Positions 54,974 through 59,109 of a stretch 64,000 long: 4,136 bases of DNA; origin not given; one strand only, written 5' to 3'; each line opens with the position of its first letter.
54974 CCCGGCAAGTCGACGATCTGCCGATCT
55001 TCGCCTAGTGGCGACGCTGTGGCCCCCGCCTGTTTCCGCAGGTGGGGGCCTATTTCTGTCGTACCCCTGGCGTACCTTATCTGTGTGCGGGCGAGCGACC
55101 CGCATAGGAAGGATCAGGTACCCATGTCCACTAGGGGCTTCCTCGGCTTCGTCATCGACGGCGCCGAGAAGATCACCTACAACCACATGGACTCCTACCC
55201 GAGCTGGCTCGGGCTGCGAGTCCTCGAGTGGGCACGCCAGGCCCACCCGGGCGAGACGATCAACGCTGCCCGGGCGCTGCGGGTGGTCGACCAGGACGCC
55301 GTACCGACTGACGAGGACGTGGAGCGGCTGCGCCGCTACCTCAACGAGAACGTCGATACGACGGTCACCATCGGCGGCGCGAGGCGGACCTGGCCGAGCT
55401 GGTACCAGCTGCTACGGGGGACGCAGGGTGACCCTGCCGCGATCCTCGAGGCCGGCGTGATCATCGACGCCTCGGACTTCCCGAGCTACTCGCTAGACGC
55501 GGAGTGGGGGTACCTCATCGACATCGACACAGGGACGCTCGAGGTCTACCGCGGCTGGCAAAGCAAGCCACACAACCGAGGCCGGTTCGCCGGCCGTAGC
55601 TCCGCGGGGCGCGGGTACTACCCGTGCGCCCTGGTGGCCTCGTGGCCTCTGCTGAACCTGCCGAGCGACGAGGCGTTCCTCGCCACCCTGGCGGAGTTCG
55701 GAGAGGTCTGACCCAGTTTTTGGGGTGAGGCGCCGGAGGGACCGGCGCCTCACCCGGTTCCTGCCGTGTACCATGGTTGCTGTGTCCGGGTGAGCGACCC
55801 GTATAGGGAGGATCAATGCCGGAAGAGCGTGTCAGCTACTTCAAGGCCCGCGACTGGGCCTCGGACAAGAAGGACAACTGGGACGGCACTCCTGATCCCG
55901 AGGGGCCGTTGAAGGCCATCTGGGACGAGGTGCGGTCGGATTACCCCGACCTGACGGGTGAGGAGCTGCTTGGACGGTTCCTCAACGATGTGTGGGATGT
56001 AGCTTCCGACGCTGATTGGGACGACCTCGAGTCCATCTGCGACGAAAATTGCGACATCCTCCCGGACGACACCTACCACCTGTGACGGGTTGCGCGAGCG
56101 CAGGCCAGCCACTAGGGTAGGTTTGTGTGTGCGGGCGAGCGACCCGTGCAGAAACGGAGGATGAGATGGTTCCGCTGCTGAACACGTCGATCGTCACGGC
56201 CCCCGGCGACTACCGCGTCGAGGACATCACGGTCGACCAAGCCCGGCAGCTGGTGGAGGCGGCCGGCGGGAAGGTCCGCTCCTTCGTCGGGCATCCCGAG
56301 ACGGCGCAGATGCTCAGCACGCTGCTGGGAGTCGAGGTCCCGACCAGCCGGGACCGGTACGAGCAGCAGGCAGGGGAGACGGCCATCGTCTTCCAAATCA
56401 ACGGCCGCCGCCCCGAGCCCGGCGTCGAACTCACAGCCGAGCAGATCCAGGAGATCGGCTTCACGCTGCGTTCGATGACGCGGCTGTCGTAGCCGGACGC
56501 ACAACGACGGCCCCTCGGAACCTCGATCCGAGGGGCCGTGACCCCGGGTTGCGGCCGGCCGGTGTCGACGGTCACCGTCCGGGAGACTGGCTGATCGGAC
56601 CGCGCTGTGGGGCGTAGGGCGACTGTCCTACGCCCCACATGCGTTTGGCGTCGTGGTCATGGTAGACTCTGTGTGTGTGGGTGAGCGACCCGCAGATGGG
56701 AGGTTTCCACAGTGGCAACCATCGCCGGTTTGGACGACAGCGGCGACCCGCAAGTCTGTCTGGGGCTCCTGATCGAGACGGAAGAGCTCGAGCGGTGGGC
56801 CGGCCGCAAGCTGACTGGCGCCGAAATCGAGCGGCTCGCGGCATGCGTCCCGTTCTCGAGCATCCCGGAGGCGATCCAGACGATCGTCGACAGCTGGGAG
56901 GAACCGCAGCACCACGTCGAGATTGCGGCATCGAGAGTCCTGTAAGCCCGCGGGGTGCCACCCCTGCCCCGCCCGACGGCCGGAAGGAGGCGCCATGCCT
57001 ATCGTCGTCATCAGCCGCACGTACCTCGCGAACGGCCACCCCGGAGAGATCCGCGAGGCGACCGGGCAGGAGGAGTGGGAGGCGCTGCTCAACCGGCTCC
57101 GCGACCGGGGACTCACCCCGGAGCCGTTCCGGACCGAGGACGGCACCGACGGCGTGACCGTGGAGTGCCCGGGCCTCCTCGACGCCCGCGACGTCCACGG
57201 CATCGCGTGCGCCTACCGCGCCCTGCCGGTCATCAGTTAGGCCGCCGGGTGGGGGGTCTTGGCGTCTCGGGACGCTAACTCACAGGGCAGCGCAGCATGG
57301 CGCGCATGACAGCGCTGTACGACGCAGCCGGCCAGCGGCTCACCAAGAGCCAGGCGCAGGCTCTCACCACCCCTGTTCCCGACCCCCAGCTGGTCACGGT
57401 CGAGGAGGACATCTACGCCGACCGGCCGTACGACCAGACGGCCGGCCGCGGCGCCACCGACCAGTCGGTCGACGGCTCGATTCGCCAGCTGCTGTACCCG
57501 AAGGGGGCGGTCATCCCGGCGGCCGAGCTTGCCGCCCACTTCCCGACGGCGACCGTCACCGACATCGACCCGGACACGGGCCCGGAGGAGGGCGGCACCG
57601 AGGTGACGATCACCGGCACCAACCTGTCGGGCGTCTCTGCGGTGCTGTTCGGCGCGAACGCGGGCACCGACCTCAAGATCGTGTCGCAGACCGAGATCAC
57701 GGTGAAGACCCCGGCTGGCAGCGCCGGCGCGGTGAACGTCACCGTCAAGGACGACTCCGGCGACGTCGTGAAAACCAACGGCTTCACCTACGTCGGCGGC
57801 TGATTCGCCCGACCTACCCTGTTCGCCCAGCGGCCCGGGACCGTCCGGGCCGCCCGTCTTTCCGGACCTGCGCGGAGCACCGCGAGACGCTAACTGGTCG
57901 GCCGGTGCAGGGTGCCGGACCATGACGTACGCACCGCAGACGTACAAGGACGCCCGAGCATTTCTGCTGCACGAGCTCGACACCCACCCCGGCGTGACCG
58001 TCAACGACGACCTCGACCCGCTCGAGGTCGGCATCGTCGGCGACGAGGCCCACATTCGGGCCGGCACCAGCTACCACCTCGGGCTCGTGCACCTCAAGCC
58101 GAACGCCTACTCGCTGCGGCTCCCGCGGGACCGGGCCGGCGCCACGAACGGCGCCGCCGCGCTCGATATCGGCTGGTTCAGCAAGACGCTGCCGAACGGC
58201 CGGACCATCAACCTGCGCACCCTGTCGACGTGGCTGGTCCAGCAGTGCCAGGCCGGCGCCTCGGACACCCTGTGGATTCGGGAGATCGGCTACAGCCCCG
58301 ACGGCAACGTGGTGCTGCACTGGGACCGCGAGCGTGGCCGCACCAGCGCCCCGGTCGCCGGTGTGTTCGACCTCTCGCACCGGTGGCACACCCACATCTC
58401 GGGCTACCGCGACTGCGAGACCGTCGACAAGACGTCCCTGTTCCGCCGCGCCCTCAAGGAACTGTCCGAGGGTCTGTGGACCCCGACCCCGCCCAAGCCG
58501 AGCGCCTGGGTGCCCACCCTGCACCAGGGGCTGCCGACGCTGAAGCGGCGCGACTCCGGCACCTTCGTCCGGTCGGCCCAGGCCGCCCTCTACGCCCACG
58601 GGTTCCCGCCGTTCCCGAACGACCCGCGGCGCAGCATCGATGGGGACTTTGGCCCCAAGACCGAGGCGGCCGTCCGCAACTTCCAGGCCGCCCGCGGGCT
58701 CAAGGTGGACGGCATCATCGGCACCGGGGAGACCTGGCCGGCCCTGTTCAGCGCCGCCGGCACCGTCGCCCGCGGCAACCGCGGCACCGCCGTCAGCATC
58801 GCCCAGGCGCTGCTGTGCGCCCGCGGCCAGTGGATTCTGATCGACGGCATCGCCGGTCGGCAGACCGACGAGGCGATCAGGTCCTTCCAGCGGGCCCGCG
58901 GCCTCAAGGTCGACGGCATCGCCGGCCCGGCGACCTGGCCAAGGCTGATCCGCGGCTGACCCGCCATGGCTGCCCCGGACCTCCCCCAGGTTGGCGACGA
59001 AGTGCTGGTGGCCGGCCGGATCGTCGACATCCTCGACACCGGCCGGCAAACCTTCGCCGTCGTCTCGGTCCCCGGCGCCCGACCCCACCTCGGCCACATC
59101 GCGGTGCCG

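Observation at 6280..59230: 28-copy sense-strand stem-loop (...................) between a -10 box and the RBS of unrelated genes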

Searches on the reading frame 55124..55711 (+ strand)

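Call 34: search_protein_families(library=phrogs, proteins=[window:55124-55711:+], max_evalue=0.001)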
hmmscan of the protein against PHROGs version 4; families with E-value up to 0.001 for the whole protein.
window:55124-55711:+ (195 aa): 1 family
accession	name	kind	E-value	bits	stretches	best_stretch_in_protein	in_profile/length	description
phrog_30528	-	unknown function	8.7e-27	95.2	1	1-160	1-151/183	-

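Call 86: search_protein_families(library=pfam, proteins=[window:55124-55711:+], max_evalue=0.01)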
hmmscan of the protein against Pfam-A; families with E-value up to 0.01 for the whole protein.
window:55124-55711:+ (195 aa): 0 families

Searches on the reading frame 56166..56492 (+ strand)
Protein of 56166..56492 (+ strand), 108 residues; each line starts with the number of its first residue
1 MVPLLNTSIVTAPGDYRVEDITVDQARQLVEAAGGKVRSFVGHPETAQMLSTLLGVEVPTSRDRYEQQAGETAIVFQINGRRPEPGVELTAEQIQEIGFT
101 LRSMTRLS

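Call 86: search_protein_families(library=pfam, proteins=[window:56166-56492:+], max_evalue=0.01)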
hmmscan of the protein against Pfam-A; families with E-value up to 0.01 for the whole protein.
window:56166-56492:+ (108 aa): 1 family
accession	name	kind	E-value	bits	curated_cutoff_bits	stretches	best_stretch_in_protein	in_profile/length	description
PF08960.15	STIV_B116-like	-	2e-21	76.5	26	1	4-100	3-100/101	STIV B116-like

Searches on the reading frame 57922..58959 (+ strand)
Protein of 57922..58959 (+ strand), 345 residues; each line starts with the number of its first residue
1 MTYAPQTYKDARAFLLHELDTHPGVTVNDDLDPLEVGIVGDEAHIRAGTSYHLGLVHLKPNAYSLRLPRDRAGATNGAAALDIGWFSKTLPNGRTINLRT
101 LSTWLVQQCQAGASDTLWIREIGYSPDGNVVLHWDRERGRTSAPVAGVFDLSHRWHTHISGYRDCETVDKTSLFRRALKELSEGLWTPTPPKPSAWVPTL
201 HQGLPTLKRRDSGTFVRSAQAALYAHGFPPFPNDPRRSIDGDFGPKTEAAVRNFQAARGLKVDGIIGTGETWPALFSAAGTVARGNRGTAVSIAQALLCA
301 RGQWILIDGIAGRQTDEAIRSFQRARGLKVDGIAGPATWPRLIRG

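Call 9: search_protein_families(library=pfam, proteins=[window:57922-58959:+])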
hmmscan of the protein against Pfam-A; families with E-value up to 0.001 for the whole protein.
window:57922-58959:+ (345 aa): 2 families
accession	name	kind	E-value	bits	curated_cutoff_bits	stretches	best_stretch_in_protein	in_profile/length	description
PF01471.23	PG_binding_1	-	1.6e-30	105.5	23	2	213-268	2-51/57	Putative peptidoglycan binding domain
PF09374.15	PG_binding_3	-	1.3e-07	32.1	24.6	0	290-320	2-32/76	Predicted Peptidoglycan domain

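Call 44: find_encoding_contigs(protein=window:57922-58959:+, flank=1000, max_places=6)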
Protein window:57922-58959:+ (345 aa): 8 contigs read that carry it; 1 place shown.
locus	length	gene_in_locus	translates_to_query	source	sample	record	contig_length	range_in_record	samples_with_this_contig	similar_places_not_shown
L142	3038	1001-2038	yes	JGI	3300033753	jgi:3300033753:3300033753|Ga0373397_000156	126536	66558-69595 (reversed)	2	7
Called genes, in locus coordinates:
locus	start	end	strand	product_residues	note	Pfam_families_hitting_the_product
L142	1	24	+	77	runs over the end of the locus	-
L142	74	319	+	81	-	-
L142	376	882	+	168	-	PF01833:TIG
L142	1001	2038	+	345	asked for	PF01471:PG_binding_1, PF09374:PG_binding_3 (faint), PF01471:PG_binding_1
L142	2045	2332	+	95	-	-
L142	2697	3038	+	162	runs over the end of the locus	-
